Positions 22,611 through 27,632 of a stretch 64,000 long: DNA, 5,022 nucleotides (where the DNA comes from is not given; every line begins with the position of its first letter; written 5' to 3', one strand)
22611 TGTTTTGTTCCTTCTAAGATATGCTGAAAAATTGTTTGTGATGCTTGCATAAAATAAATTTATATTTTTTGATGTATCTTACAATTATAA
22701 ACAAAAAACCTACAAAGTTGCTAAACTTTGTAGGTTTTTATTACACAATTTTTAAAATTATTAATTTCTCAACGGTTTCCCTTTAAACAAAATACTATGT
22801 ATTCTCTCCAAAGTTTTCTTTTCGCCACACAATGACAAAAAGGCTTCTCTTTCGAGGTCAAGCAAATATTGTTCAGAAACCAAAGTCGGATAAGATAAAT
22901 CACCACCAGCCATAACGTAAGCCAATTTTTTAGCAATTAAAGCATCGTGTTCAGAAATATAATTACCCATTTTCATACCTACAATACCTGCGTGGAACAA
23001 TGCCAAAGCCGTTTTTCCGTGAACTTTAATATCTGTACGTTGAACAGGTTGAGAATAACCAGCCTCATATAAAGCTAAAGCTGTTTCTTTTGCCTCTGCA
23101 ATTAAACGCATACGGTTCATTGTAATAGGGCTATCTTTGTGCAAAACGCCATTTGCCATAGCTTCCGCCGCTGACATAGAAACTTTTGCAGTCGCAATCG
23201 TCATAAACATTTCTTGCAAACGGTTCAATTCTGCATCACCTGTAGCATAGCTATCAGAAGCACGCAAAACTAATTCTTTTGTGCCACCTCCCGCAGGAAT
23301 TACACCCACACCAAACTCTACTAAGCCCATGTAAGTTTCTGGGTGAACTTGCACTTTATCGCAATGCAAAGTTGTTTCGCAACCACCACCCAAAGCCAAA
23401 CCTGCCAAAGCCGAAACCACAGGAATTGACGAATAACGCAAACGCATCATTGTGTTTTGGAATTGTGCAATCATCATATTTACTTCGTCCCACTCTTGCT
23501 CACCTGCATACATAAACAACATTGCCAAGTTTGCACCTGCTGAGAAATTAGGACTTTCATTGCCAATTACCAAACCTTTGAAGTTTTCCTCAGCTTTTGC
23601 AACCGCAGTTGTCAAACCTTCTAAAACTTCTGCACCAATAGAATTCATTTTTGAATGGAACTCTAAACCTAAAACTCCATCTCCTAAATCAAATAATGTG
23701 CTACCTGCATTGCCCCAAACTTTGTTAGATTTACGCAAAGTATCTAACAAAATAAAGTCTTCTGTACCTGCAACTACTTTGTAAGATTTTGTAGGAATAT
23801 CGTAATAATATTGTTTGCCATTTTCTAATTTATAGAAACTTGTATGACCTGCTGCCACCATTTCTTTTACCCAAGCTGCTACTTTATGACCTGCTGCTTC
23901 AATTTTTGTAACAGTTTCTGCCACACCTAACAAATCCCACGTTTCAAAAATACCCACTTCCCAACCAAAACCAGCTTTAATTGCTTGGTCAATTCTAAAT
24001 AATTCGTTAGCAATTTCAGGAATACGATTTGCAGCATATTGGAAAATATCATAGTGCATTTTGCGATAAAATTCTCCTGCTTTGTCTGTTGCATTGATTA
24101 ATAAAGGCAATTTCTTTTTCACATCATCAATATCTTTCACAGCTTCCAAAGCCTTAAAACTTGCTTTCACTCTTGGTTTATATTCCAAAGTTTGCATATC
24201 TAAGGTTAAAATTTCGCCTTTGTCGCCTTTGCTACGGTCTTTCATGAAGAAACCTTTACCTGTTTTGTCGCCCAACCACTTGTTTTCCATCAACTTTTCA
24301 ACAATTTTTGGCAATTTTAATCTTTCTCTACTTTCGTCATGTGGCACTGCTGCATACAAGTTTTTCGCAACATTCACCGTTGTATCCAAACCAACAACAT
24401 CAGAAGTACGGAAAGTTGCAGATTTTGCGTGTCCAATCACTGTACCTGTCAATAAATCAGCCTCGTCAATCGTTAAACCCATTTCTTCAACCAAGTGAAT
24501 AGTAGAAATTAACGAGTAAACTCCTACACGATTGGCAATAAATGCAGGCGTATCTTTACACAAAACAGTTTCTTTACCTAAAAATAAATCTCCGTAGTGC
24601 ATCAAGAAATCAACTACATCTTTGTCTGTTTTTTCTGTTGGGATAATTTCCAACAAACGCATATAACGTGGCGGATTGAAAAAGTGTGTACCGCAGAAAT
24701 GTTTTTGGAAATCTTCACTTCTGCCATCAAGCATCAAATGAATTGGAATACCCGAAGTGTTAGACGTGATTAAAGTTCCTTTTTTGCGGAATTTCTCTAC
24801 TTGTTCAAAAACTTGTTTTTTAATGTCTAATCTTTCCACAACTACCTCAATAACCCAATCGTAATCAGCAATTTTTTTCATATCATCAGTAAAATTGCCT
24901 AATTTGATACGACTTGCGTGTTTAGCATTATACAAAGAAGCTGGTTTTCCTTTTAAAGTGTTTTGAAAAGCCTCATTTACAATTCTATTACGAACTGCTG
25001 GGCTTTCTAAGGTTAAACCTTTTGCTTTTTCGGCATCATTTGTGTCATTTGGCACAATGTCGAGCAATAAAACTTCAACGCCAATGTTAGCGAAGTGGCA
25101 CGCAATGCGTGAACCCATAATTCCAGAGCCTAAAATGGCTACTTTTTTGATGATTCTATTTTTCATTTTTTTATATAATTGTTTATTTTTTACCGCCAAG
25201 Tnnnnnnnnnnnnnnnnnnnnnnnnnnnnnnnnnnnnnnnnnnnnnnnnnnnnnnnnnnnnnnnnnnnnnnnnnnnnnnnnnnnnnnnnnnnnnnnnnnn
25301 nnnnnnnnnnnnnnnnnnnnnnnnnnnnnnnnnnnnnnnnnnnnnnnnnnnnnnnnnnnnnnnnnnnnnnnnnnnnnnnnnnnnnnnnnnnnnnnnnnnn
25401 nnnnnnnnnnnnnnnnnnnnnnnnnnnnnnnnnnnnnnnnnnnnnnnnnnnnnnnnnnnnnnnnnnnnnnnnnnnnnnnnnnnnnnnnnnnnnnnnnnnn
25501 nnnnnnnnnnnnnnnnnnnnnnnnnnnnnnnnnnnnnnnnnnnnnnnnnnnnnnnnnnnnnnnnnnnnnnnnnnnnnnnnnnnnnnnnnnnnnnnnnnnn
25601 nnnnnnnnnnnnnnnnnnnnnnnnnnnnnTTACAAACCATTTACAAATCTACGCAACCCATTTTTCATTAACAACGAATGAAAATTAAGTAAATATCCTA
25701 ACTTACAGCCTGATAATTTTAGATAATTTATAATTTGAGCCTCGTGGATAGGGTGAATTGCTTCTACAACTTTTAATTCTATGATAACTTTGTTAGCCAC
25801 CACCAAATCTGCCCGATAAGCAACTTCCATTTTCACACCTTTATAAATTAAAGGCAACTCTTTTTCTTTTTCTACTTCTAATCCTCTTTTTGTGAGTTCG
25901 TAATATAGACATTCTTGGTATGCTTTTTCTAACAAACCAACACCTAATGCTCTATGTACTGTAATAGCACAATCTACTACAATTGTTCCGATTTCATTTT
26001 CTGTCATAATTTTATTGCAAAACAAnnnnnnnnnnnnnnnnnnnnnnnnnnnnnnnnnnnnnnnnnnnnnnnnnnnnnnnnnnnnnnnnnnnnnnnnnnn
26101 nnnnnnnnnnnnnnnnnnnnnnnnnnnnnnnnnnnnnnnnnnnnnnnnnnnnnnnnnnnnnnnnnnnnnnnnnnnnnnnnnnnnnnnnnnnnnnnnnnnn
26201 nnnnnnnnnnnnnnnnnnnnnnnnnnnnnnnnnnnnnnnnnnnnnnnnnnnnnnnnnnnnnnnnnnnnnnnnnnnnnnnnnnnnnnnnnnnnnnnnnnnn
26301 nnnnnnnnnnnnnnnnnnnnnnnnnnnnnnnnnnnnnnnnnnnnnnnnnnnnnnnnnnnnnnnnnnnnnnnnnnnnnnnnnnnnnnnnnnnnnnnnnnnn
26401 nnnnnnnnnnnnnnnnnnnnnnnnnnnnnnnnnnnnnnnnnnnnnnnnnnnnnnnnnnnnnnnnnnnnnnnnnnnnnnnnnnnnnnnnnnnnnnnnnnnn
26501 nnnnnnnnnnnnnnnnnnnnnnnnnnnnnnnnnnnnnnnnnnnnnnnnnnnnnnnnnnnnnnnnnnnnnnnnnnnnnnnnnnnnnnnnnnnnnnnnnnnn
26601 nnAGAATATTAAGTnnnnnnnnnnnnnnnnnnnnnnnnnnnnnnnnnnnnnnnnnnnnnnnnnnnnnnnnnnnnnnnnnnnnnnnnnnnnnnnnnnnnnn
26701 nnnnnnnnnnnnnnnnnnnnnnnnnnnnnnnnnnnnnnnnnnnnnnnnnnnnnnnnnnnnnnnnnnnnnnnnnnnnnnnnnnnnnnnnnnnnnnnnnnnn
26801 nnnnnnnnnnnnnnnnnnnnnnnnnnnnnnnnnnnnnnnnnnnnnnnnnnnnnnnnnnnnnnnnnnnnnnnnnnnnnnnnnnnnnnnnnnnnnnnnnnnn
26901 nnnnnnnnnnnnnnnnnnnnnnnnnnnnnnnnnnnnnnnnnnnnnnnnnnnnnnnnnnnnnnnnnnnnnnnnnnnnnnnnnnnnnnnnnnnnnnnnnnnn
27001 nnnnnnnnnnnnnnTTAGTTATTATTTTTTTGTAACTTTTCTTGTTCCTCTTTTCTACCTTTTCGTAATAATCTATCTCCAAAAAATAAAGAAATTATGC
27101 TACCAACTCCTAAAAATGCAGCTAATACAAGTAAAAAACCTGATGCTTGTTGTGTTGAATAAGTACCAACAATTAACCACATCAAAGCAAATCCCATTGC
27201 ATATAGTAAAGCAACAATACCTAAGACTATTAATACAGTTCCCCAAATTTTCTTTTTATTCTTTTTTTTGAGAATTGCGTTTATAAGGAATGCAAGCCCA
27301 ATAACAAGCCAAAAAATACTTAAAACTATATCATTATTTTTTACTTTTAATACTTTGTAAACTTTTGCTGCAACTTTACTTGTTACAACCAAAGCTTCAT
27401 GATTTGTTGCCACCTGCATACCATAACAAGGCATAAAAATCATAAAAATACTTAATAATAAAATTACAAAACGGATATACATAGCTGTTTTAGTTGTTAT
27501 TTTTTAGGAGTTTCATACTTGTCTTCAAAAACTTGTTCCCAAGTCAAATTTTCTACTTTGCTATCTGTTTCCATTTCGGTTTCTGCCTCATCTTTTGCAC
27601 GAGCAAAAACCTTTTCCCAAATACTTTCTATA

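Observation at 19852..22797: Three att-like direct repeats of a gene 3' end delimit two stacked integrase-less cassettes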

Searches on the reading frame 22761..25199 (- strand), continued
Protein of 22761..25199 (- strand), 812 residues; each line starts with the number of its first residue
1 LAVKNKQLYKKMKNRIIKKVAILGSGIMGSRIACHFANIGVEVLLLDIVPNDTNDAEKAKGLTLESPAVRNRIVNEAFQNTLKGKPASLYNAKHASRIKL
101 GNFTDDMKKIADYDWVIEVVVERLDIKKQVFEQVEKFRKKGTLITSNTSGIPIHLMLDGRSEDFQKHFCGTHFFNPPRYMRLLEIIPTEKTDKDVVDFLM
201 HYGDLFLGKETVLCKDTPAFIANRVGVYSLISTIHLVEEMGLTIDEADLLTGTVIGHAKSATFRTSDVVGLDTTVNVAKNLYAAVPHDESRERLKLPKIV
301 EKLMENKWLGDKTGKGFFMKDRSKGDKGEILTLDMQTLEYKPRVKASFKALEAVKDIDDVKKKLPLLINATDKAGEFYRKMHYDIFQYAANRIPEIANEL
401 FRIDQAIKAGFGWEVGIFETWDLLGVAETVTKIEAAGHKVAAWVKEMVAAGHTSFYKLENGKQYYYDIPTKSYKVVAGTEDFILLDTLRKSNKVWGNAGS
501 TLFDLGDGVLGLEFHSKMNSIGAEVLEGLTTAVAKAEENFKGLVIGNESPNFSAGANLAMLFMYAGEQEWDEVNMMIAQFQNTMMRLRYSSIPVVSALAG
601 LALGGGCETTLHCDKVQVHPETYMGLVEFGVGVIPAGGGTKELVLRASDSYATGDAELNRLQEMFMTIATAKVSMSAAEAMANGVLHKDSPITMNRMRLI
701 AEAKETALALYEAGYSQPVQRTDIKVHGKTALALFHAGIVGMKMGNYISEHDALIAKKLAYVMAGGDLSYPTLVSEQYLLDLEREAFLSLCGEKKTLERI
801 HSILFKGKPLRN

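Call 34: find_encoding_contigs(protein=P0127, flank=10000, max_places=4)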
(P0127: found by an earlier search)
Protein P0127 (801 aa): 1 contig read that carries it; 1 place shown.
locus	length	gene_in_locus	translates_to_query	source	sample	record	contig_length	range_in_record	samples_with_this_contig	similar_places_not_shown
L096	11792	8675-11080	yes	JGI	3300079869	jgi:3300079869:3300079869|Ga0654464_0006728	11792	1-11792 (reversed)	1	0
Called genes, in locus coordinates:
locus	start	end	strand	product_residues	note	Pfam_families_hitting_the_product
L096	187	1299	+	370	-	PF03033:Glyco_transf_28, PF04101:Glyco_tran_28_C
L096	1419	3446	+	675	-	PF13374:TPR_10 (faint), PF13424:TPR_12 (weak), PF07719:TPR_2 (faint), PF13424:TPR_12, PF00515:TPR_1 (weak), PF13424:TPR_12, PF00512:HisKA (weak), PF02518:HATPase_c, +3 more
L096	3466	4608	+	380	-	PF08495:FIST, PF10442:FIST_C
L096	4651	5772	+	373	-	PF07228:SpoIIE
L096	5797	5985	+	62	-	-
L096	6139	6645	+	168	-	PF22381:Staph_reg_Sar_Rot, PF01047:MarR, PF12802:MarR_2 (weak)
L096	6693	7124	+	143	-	PF13279:4HBT_2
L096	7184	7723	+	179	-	-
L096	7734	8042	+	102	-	-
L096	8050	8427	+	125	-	PF13366:PDDEXK_3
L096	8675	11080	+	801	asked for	PF02737:3HCDH_N, PF00725:3HCDH, PF00378:ECH_1, PF16113:ECH_2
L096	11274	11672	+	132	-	PF13365:Trypsin_2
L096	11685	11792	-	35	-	?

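Call 38: search_protein_families(library=padloc, proteins=[L095:12511-13077:+, L095:13056-16073:+, L092:12529-13323:+, L096:11274-11672:+, L089:12499-13086:-, L089:13089-14174:-, L093:11508-11957:+, L089:14375-14671:+], max_evalue=0.01)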
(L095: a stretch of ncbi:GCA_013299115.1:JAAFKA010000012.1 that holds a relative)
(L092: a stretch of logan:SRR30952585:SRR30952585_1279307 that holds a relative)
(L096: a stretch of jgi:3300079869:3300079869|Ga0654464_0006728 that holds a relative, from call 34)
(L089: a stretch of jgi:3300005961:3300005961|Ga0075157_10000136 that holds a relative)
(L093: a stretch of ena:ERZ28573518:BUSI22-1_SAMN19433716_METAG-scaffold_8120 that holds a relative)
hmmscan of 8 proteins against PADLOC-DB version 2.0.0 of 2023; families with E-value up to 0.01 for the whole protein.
L095:12511-13077:+ (188 aa): 0 families

L095:13056-16073:+ (1005 aa): 3 families
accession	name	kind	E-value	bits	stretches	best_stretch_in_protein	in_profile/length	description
PDLC04559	PDC-M28B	-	3.3e-28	96.9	1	86-292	100-293/438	-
PDLC04561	PDC-M28C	-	3.1e-22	77.1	1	655-864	150-352/480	-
PDLC04560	PDC-M28B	-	6.8e-10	36.8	1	115-317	16-211/327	-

L092:12529-13323:+ (264 aa): 0 families

L096:11274-11672:+ (132 aa): 9 families
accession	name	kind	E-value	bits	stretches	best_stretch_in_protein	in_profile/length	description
PDLC02959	RT-Protease_XI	-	8.7e-10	36.1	1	31-131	336-434/510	single gene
PDLC02960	RT-Protease_XI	-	1.4e-09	35.4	1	31-131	334-431/506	single gene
PDLC03855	LmuA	-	2.7e-06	24.9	1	47-131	14-110/425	-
PDLC04593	PDC-M35A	-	6.4e-05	20.8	1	32-94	5-66/216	-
PDLC00169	HamA1|HamA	-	7.8e-05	19.3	1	44-130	23-113/483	DUF1837 domain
PDLC05022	PDC-S45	-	0.00023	18.2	1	23-85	13-82/293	-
PDLC02159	Avs1b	-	0.0028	13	1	49-130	19-106/1924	-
PDLC01954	CARF9--CARF_HEPN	-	0.0037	14.4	1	51-104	255-307/416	-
PDLC03010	nacht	-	0.0052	14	1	34-97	134-200/378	-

L089:12499-13086:- (195 aa): 5 families
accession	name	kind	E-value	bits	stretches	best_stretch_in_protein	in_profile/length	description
PDLC04615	PDC-M38B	-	1.1e-05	23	1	91-171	165-244/293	-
PDLC04613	PDC-M38B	-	0.00024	18.8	1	82-165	146-227/278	-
PDLC04136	mad4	-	0.0015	17.4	1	2-77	4-77/110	mads_4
PDLC04623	PDC-M38B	-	0.0019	16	0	5-82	4-85/219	-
PDLC04617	PDC-M38B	-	0.0029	15.1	0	101-137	179-214/289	-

L089:13089-14174:- (361 aa): 85 families (the best 25 are shown)
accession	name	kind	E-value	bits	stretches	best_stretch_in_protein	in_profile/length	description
PDLC02336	AbiLi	-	2.9e-49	166.5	1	9-353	5-335/340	AbiLi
PDLC04611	PDC-M38A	-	9.5e-42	141.9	1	7-316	3-341/383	-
PDLC04608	PDC-M38A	-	1.5e-41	141.3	1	4-311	3-322/367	-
PDLC04609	PDC-M38A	-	3e-30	103.7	2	198-335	210-348/371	-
PDLC04607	PDC-M38A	-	1.1e-28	98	1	3-340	381-695/715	-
PDLC04610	PDC-M38A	-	1.7e-24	84.8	2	197-318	202-332/362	-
PDLC02979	AriA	-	2.5e-21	74.9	2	185-303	229-371/373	-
PDLC02335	AbiLi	-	2.7e-17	60.8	1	4-345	48-277/326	AbiLi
PDLC02980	AriA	-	4.2e-17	61.1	1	28-305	1-303/304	-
PDLC03878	NsnB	-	5.4e-13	47.4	1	6-309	2-285/345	-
PDLC04182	HEC-01A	-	5.9e-12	43.3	2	180-308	222-354/406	-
PDLC04392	PDC-M07A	-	8.8e-12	42.8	2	242-310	287-356/432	-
PDLC04214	HEC-02A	-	1e-10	39.4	1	7-54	3-50/338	-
PDLC04391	PDC-M07A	-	1.2e-10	39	2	259-309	303-353/412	-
PDLC04176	HEC-01A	-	1.4e-10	39.1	1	7-302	4-318/371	-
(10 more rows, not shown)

L093:11508-11957:+ (149 aa): 0 families

L089:14375-14671:+ (98 aa): 0 families

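Call 39: search_protein_families(library=pfam, proteins=[L095:12511-13077:+, L095:13056-16073:+, L092:12529-13323:+, L096:11274-11672:+, L089:12499-13086:-, L089:13089-14174:-, L093:11508-11957:+, L089:14375-14671:+], max_evalue=0.01)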
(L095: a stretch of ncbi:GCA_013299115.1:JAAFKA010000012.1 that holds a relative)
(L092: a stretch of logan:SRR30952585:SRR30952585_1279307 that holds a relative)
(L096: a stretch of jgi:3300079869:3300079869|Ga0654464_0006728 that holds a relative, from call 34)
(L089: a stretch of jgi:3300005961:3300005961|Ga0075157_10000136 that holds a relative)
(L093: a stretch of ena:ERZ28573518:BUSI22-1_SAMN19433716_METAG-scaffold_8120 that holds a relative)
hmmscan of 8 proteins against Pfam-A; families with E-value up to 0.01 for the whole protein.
L095:12511-13077:+ (188 aa): 0 families

L095:13056-16073:+ (1005 aa): 8 families
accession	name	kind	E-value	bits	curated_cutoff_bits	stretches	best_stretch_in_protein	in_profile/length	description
PF13614.12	AAA_31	-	9.9e-08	32.6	27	1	115-155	3-42/177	AAA domain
PF01656.29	CbiA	-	2.7e-06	27.8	25.4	1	116-276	1-79/125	CobQ/CobB/MinD/ParA nucleotide binding domain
PF10609.15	ParA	-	0.0001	22.2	27.1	1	115-166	5-55/246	NUBPL iron-transfer P-loop NTPase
PF02374.21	ArsA_ATPase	-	0.0002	21.1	24.3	1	118-185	5-70/305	Anion-transporting ATPase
PF13173.12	AAA_14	-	0.002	18.5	27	0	521-572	5-46/129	AAA domain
PF13401.12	AAA_22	-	0.0021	18.8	27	0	521-565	8-43/130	AAA domain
PF13191.12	AAA_16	-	0.0023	18.9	32.6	0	521-564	27-73/167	AAA ATPase domain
PF00004.35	AAA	-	0.0041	18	21.2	0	522-541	2-21/131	ATPase family associated with various cellular activities (AAA)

L092:12529-13323:+ (264 aa): 0 families

L096:11274-11672:+ (132 aa): 2 families
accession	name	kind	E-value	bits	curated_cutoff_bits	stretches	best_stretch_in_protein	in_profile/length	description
PF13365.12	Trypsin_2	-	4.6e-09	37.6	27.6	1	50-132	1-91/144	Trypsin-like peptidase domain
PF00089.32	Trypsin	-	0.0095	16.2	20.6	0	49-117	26-111/220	Trypsin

L089:12499-13086:- (195 aa): 2 families
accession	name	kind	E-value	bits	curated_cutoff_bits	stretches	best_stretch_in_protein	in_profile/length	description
PF11536.14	DUF3226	-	2.8e-07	31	27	1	6-149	3-159/208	Protein of unknown function (DUF3226)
PF20469.4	OLD-like_TOPRIM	-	0.0016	19.3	23.2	0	5-48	5-46/67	Overcoming lysogenization defect protein-like, TOPRIM domain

L089:13089-14174:- (361 aa): 5 families
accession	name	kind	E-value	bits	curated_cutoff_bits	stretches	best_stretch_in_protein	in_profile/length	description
PF13175.12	AAA_15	-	1.2e-19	71.6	32.1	2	194-303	278-372/374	AAA ATPase domain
PF13304.12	AAA_21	-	5e-15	56.8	27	1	28-302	1-300/304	AAA domain, putative AbiEii toxin, Type IV TA system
PF02463.25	SMC_N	-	1e-07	32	40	1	6-48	2-46/220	RecF/RecN/SMC N terminal domain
PF13166.12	AAA_13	-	0.0026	17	36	0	14-55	5-45/713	AAA domain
PF13476.12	AAA_23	-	0.003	18.7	27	1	10-48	3-41/201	AAA domain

L093:11508-11957:+ (149 aa): 1 family
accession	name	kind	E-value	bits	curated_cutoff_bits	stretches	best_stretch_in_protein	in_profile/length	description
PF13567.11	DUF4131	-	0.0014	18.8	31.6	1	13-115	5-94/165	Domain of unknown function (DUF4131)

L089:14375-14671:+ (98 aa): 0 families

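Call 47: find_encoding_contigs(protein=P0126, flank=10000, max_places=4)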
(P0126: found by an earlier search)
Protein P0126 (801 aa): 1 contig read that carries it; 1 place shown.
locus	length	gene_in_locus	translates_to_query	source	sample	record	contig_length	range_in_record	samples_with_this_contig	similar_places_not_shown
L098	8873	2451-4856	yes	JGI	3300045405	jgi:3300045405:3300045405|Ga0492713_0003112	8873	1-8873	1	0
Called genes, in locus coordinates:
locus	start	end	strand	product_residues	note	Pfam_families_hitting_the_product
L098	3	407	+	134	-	?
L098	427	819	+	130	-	-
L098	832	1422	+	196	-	-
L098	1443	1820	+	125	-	PF13366:PDDEXK_3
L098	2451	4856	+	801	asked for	PF02737:3HCDH_N, PF00725:3HCDH, PF00378:ECH_1, PF16113:ECH_2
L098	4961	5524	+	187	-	-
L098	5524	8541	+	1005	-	PF01656:CbiA (weak), PF13614:AAA_31 (weak)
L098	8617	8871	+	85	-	?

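Call 74: search_protein_families(library=ncbifam, proteins=[L092:12529-13323:+, L095:12511-13077:+, L095:13056-16073:+, window:22761-25166:-], max_evalue=0.001)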
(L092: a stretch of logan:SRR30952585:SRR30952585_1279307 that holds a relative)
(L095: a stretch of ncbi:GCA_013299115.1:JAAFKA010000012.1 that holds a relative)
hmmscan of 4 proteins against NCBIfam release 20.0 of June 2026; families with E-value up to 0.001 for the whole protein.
L092:12529-13323:+ (264 aa): 0 families

L095:12511-13077:+ (188 aa): 0 families

L095:13056-16073:+ (1005 aa): 11 families
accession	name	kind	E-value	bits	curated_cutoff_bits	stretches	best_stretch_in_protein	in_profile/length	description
NF047398.1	AAA_KGGVGR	domain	3.5e-39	135.1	90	1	113-315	2-187/190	KGGVGR-motif variant AAA ATPase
NF047389.1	ATPase_Sll1717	subfamily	7.4e-13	48.4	75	1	506-900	17-357/454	P-loop ATPase, Sll1717 family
TIGR01968.1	minD_bact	equivalog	1.1e-06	28.2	212.9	0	115-153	3-40/261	septum site-determining protein MinD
TIGR03018.1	pepcterm_TyrKin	hypoth_equivalog_domain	2.5e-05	23.7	230.65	1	121-185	43-100/207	XrtA-associated tyrosine autokinase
TIGR03371.1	cellulose_yhjQ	equivalog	4.1e-05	23.2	157.85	1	115-153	3-40/246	cellulose biosynthesis protein BcsQ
TIGR00345.1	GET3_arsA_TRC40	subfamily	0.00014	21.5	135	1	121-183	4-66/299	TRC40/GET3/ArsA family transport-energizing ATPase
NF040564.1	SCO2523_fam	equivalog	0.00016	21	200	1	119-185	6-70/305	SCO2523 family variant P-loop protein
TIGR03420.1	DnaA_homol_Hda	equivalog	0.00021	20.9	194.8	0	657-709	72-124/226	DnaA regulatory inactivator Hda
NF041546.1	ParA_partition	equivalog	0.00039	20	180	1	115-152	1-37/203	ParA family partition ATPase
NF009701.0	PRK13230.1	subfamily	0.00045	19.3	350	0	117-159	5-45/291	nitrogenase reductase-like protein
NF041136.1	MrpORP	equivalog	0.00099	18.5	450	0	117-168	9-59/365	iron-sulfur cluster carrier protein MrpORP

window:22761-25166:- (801 aa): 63 families (the best 25 are shown)
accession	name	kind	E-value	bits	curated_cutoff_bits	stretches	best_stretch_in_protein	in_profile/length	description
NF052272.1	Staph_FadB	exception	9.9e-175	582.8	999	1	6-801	3-752/752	3-hydroxyacyl-CoA dehydrogenase/crotonase FadB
NF008727.0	PRK11730.1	equivalog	4.3e-57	193.9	870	2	5-313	312-596/717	fatty acid oxidation complex subunit alpha FadB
NF008363.0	PRK11154.1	equivalog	6.9e-48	163.3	869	2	3-314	306-592/708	fatty acid oxidation complex subunit alpha FadJ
TIGR02437.1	FadB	equivalog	6.2e-46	157.1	933.55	2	6-316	313-599/714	fatty acid oxidation complex subunit alpha FadB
NF006124.0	PRK08268.1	subfamily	1.6e-45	156.1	508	1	4-312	5-290/507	3-hydroxyacyl-CoA dehydrogenase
NF005875.0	PRK07819.1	subfamily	3.9e-42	144.6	319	1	5-308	4-285/287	3-hydroxybutyryl-CoA dehydrogenase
TIGR02441.1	fa_ox_alpha_mit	equivalog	5.1e-42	143.9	964.65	2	4-316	333-621/737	fatty acid oxidation complex subunit alpha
TIGR02440.1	FadJ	equivalog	2.6e-39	135.1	968.45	2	3-319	301-590/699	fatty acid oxidation complex subunit alpha FadJ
NF004474.0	PRK05808.1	subfamily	4.4e-38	131.2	408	1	6-308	3-281/283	3-hydroxybutyryl-CoA dehydrogenase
NF005715.0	PRK07530.1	equivalog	4.5e-35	121.4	420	1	5-307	3-281/292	3-hydroxybutyryl-CoA dehydrogenase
NF006722.0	PRK09260.1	equivalog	6.1e-34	117.6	429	1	6-310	2-282/289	3-hydroxyacyl-CoA dehydrogenase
NF004699.0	PRK06035.1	equivalog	6.4e-34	117.4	500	1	6-302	3-278/294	3-hydroxyacyl-CoA dehydrogenase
TIGR02279.1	PaaC-3OHAcCoADH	equivalog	6.6e-34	117.6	669.4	1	7-308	6-284/503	3-hydroxyacyl-CoA dehydrogenase PaaH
NF006143.0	PRK08293.1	equivalog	3.1e-32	112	312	1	6-308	4-286/291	3-hydroxyacyl-CoA dehydrogenase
NF042925.1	FHMPC_DH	equivalog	9.2e-29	100.7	500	1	7-308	1-279/304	5-formyl-3-hydroxy-2-methylpyridine 4-carboxylate 5-dehydrogenase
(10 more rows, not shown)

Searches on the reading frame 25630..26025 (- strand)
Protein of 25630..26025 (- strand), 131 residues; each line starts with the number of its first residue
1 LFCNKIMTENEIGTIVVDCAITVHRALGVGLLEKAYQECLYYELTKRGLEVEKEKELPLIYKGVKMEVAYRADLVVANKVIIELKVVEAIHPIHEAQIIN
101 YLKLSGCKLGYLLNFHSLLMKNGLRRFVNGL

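Call 43: search_protein_families(library=pfam, proteins=[window:25630-26025:-], max_evalue=0.0001)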
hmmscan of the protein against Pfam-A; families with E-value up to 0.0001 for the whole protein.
window:25630-26025:- (131 aa): 1 family
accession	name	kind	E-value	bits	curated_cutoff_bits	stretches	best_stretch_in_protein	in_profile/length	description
PF13366.12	PDDEXK_3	-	8.2e-43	145.9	22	1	11-127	2-117/117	PD-(D/E)XK nuclease superfamily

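Call 74: search_protein_families(library=ncbifam, proteins=[window:25630-26025:-], max_evalue=0.001)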
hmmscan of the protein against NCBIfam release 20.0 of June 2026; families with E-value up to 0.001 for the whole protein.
window:25630-26025:- (131 aa): 1 family
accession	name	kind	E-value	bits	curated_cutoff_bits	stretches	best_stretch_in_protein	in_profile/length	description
TIGR04256.1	GxxExxY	subfamily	3e-43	146.9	35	1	13-127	3-115/116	GxxExxY protein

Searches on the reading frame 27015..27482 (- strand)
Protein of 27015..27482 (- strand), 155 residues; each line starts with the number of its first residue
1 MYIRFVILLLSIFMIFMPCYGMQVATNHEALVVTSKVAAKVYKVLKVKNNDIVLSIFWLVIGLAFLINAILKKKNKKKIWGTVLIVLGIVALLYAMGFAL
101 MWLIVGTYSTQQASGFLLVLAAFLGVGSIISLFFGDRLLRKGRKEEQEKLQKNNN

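Call 43: search_protein_families(library=pfam, proteins=[window:27015-27482:-], max_evalue=0.0001)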
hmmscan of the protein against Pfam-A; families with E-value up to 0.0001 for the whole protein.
window:27015-27482:- (155 aa): 1 family
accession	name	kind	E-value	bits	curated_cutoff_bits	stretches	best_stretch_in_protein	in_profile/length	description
PF13273.12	DUF4064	-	7.4e-05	23.4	32.1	1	8-92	18-100/102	Protein of unknown function (DUF4064)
